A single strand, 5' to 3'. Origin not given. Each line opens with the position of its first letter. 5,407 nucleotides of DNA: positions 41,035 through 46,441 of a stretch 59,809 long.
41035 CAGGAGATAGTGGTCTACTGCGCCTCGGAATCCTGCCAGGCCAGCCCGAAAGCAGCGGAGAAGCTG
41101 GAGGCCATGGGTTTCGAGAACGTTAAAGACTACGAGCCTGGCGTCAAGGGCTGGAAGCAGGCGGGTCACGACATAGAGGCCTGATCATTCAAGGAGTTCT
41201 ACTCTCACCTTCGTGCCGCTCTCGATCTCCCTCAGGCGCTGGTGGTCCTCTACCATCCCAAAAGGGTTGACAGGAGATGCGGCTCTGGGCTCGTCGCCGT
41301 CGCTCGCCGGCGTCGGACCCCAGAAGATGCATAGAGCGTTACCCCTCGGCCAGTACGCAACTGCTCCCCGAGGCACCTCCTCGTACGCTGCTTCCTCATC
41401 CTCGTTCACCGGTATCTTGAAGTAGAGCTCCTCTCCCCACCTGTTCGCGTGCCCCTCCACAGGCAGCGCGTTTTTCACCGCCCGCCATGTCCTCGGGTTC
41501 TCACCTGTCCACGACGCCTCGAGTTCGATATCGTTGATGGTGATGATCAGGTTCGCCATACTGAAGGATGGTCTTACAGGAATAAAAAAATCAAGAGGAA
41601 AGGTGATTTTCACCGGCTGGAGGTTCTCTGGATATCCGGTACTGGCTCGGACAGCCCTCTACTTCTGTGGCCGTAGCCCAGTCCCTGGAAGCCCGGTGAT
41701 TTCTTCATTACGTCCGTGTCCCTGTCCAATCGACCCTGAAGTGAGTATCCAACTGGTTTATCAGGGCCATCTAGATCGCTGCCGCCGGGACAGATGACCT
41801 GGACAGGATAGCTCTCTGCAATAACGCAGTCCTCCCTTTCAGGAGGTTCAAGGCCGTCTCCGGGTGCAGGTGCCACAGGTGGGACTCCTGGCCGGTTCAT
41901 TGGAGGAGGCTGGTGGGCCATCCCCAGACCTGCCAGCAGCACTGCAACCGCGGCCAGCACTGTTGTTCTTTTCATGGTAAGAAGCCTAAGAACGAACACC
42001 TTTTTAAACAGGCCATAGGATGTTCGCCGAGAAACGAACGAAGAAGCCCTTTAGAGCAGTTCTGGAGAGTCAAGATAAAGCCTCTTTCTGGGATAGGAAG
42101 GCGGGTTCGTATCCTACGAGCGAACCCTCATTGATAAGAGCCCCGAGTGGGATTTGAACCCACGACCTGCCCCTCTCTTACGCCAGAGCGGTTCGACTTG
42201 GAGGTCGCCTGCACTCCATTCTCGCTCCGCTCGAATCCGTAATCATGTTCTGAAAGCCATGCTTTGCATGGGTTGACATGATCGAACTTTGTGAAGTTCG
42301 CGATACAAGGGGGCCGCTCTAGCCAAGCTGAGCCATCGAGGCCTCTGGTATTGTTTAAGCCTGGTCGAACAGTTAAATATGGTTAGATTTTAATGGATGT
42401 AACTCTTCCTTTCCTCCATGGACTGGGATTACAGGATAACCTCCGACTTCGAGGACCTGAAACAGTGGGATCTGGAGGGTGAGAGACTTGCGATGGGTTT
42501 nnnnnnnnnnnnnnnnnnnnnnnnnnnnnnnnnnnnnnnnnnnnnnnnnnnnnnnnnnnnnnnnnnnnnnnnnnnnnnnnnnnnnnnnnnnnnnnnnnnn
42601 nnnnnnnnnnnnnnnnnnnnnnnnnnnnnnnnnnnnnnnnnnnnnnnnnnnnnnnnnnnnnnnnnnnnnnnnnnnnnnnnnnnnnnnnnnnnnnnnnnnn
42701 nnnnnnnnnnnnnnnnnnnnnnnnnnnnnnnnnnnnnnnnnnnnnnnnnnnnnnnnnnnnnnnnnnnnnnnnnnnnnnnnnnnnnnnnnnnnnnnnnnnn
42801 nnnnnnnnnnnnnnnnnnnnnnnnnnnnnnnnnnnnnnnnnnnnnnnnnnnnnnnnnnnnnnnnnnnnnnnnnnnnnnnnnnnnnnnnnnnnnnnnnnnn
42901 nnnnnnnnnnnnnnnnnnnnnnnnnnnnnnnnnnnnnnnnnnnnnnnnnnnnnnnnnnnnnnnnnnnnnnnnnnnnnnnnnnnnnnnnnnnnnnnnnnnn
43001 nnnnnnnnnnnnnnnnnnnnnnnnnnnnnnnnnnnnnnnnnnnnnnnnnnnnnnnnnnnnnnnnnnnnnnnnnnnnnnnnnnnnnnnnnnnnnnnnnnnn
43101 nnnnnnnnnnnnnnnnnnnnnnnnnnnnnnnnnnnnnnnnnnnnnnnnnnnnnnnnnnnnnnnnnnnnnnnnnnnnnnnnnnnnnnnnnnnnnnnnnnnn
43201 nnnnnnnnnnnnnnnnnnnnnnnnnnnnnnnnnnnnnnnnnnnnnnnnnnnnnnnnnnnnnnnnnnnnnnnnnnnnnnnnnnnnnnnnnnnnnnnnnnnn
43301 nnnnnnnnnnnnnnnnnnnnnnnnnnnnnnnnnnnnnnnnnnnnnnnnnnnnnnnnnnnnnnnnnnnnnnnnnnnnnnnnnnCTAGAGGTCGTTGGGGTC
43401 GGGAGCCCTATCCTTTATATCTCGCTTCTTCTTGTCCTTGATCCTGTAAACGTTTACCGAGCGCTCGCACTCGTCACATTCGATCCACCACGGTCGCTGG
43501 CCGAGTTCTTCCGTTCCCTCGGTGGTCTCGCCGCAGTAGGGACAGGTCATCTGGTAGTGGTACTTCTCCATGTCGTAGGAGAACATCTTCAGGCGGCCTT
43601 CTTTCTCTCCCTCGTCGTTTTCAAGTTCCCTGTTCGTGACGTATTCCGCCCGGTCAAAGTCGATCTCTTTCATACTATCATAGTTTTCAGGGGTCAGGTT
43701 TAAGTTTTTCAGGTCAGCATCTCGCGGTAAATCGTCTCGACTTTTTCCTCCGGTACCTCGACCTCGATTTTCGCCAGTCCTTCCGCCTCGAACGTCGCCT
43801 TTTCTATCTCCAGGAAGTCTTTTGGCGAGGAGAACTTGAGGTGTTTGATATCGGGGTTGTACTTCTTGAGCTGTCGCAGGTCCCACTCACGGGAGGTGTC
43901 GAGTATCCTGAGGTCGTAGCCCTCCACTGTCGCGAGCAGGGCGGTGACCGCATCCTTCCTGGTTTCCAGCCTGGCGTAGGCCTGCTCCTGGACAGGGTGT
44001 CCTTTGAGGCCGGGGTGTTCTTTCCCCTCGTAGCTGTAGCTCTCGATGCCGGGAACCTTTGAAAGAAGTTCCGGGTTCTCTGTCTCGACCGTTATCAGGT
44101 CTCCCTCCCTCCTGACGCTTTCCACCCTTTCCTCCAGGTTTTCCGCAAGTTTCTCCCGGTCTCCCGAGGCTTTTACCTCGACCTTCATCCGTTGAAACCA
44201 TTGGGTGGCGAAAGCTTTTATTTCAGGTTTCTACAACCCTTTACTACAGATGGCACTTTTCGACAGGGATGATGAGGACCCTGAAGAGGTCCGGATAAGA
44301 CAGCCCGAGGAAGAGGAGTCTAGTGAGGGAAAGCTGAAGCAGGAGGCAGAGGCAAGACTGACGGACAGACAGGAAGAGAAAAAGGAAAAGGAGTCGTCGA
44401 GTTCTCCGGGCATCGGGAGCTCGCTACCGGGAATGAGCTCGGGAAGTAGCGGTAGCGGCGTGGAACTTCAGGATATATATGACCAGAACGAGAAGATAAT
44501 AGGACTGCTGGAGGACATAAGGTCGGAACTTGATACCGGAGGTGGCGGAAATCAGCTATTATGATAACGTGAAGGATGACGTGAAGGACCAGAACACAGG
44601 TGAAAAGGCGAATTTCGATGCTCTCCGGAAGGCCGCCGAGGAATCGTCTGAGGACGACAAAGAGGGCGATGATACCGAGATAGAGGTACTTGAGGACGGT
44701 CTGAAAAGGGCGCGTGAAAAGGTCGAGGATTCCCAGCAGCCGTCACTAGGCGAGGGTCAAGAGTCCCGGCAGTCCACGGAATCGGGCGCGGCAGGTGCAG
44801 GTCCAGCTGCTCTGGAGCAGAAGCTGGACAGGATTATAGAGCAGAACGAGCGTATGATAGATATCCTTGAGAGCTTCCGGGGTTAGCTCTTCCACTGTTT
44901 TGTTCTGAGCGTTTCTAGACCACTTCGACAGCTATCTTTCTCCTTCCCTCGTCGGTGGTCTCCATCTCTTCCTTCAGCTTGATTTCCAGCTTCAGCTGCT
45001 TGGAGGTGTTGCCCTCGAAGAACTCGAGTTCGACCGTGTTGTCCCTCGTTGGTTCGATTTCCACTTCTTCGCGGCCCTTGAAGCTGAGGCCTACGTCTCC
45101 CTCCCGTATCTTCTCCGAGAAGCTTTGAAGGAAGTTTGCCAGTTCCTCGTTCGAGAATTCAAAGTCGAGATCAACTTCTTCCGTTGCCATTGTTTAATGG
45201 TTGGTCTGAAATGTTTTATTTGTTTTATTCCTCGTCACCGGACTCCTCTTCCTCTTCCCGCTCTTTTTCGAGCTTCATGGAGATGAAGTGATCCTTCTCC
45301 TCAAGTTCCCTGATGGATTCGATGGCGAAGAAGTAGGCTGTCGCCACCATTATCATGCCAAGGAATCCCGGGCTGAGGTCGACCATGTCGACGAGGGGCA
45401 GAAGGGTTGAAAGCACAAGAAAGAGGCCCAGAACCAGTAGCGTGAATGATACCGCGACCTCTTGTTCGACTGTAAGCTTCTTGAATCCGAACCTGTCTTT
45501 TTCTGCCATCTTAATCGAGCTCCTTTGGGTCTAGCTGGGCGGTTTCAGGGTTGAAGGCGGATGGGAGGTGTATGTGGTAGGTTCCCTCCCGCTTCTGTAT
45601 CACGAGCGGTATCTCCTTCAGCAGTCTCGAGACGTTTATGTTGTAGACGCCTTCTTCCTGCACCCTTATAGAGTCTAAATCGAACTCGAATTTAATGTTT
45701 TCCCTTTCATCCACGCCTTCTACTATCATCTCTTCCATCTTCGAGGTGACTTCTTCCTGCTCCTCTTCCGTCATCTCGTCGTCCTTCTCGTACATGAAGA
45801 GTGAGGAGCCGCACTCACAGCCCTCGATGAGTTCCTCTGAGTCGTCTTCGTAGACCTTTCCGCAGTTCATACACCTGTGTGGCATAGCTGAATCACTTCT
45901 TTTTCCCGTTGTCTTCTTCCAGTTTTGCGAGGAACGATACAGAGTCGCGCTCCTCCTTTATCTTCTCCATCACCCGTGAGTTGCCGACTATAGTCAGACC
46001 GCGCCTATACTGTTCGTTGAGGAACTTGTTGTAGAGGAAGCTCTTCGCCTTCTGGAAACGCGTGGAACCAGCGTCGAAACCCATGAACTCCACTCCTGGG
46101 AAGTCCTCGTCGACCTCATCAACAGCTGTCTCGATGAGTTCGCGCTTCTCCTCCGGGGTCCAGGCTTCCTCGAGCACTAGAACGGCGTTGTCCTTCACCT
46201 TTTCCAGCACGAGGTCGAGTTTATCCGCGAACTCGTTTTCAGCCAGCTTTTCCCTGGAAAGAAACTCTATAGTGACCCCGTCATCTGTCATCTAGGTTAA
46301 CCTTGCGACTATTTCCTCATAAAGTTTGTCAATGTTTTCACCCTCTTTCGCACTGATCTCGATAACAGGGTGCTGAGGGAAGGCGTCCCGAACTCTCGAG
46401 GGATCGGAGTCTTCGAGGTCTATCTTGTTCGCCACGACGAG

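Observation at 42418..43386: Truncated class-I LysRS-like catalytic core (322 aa) with no anticodon-binding domain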

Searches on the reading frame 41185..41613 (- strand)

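Call 18: search_protein_families(library=pfam, proteins=[window:41185-41613:-], max_evalue=0.1)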
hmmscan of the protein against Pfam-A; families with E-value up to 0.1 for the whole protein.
window:41185-41613:- (142 aa): 2 families
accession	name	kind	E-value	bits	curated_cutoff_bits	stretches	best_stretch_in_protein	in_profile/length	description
PF04126.18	Cyclophil_like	-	1.3e-35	122.3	27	1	22-139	3-120/120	Cyclophilin-like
PF18050.6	Cyclophil_like2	-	0.00067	20.1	22.7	1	24-101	1-79/115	Cyclophilin-like family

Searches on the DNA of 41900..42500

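Call 20: search_rna_families(source=window, start=41900, end=42500, threshold=evalue, max_evalue=1, show_alignments=2)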
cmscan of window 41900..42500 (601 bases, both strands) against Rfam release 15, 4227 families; matches with E-value up to 1: 1.
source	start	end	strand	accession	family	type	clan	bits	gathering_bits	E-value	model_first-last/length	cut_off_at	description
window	42138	42189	+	RF04354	Plastid-ycf2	Cis-reg;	-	21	65.7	0.097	1-75/75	no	Plastid-ycf2 5UTR RNA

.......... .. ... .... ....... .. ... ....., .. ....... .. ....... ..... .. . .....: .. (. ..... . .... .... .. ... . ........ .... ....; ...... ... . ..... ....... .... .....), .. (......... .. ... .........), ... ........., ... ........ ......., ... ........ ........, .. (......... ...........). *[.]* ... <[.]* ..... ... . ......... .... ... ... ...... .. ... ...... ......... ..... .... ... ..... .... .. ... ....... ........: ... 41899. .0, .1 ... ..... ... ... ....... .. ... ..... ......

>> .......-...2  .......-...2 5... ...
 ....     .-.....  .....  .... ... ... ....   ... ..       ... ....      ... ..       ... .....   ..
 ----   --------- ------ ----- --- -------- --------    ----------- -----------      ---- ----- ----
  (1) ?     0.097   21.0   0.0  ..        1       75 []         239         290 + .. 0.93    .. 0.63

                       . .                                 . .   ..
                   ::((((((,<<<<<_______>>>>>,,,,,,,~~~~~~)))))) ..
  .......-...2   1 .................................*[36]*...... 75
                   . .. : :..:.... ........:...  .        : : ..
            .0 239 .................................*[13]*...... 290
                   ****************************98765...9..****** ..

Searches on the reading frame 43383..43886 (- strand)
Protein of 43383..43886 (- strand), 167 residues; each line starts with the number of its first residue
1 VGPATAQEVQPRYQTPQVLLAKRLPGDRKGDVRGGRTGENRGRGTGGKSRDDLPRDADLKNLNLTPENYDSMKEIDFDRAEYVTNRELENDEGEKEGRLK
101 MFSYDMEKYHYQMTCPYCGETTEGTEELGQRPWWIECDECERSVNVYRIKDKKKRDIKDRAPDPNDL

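Call 18: search_protein_families(library=pfam, proteins=[window:43383-43886:-], max_evalue=0.1)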
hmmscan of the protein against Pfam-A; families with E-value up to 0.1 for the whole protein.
window:43383-43886:- (167 aa): 4 families
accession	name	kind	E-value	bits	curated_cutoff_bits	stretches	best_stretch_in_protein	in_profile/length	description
PF05207.18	Zn_ribbon_CSL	-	0.0072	16.5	29.2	1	96-144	2-50/55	CSL zinc finger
PF14354.12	Lar_restr_allev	-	0.0095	16.6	28.6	1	115-153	6-44/58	Restriction alleviation protein Lar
PF24042.1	DUF7351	-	0.031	14.5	31.2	1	114-153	3-40/177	Domain of unknown function (DUF7351)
PF24441.1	DUF7560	-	0.039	14.1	27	0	110-123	3-16/44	Family of unknown function (DUF7560)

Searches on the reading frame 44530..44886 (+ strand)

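Call 18: search_protein_families(library=pfam, proteins=[window:44530-44886:+], max_evalue=0.1)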
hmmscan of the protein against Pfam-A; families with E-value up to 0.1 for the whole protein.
window:44530-44886:+ (118 aa): 2 families
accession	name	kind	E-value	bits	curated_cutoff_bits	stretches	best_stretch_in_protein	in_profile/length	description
PF15825.10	FAM25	-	0.067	13.9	27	0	21-46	17-42/65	FAM25 family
PF13314.11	DUF4083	-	0.067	13.6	25.4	0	93-104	41-52/57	Domain of unknown function (DUF4083)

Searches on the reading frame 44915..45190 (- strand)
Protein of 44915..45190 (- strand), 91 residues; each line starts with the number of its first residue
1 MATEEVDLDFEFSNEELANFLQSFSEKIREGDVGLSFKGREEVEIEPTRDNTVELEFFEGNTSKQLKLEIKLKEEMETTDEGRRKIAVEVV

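Call 18: search_protein_families(library=pfam, proteins=[window:44915-45190:-], max_evalue=0.1)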
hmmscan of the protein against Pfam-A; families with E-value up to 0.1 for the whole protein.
window:44915-45190:- (91 aa): 1 family
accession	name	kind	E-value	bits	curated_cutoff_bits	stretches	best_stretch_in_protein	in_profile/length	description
PF20068.4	Amphi-Trp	-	1.3e-06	28.7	27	1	11-81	12-87/93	Amphi-Trp domain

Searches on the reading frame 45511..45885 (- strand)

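Call 18: search_protein_families(library=pfam, proteins=[window:45511-45885:-], max_evalue=0.1)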
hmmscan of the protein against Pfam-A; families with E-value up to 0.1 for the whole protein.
window:45511-45885:- (124 aa): 2 families
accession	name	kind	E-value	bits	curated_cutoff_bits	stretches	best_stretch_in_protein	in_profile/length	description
PF09845.14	OapC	-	2.2e-20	73.7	23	1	2-112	1-132/133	Origin-associated protein OapC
PF10083.14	DUF2321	-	0.06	13.4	24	1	2-58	67-117/157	Uncharacterized protein conserved in bacteria (DUF2321)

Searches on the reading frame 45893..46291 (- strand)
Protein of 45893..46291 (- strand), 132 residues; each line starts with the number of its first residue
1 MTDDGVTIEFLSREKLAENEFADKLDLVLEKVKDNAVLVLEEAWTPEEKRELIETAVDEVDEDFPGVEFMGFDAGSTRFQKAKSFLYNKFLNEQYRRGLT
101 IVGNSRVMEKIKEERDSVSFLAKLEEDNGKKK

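Call 18: search_protein_families(library=pfam, proteins=[window:45893-46291:-], max_evalue=0.1)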
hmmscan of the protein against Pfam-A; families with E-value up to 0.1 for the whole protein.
window:45893-46291:- (132 aa): 2 families
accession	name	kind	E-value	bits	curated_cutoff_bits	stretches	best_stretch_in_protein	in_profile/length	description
PF09846.14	OapB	-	4.6e-17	62.3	27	1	20-120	5-101/104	Origin-associated protein OapB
PF15648.12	Tox-REase-5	-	0.00091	20.2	25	1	61-116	22-77/95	Restriction endonuclease fold toxin 5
